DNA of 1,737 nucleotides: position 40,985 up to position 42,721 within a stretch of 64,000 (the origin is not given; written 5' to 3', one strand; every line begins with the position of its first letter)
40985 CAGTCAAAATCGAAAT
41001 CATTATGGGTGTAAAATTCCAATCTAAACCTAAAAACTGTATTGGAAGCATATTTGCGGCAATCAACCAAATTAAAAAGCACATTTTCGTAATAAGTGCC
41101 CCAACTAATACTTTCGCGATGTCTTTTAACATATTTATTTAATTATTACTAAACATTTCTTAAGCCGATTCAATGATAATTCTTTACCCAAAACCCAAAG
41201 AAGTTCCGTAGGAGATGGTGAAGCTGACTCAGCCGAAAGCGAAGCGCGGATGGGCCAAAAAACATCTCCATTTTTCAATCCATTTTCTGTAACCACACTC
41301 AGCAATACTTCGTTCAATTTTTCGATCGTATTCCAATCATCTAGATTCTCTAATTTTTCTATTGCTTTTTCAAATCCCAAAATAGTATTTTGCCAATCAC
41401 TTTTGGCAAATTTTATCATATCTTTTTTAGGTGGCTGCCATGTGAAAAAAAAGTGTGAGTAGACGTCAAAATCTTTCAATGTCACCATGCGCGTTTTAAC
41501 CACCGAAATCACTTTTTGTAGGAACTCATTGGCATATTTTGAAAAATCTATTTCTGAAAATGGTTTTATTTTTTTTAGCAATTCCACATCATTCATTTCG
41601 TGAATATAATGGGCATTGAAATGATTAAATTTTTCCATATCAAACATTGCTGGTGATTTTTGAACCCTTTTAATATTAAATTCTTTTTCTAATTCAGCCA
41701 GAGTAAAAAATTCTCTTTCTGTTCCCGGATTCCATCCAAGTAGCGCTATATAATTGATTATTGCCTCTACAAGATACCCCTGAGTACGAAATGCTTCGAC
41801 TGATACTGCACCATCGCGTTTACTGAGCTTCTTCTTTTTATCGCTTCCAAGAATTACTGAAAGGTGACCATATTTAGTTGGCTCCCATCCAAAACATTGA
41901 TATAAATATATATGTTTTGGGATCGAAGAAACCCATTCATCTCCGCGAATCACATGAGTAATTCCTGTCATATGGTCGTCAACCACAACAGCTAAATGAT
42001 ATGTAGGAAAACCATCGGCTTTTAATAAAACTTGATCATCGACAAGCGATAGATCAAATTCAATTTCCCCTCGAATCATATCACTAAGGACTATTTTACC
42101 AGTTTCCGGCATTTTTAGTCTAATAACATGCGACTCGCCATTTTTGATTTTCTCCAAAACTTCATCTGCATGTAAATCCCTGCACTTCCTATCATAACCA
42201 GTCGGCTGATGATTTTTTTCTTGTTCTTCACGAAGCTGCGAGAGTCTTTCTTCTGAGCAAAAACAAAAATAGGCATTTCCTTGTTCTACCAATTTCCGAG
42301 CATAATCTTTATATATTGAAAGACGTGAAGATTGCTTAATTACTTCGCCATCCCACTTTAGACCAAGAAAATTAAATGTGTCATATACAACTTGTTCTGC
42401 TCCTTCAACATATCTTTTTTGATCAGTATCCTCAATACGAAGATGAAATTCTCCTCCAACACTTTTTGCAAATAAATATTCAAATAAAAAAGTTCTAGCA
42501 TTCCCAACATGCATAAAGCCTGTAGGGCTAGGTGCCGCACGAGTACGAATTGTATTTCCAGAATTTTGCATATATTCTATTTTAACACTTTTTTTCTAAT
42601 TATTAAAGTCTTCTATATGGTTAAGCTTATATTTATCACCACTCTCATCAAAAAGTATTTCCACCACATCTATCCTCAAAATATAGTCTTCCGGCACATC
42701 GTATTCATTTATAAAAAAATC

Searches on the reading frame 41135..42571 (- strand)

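Call 46: search_protein_families(library=pfam, proteins=[window:41135-42571:-], max_evalue=0.0001)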
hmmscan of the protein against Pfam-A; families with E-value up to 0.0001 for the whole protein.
window:41135-42571:- (478 aa): 2 families
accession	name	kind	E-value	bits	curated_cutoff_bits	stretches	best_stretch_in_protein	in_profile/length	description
PF00749.27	tRNA-synt_1c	-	4e-103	345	23.4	1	8-316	2-313/314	tRNA synthetases class I (E and Q), catalytic domain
PF19269.4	Anticodon_2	-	1.4e-26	94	23.6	1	330-473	1-140/141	Anticodon binding domain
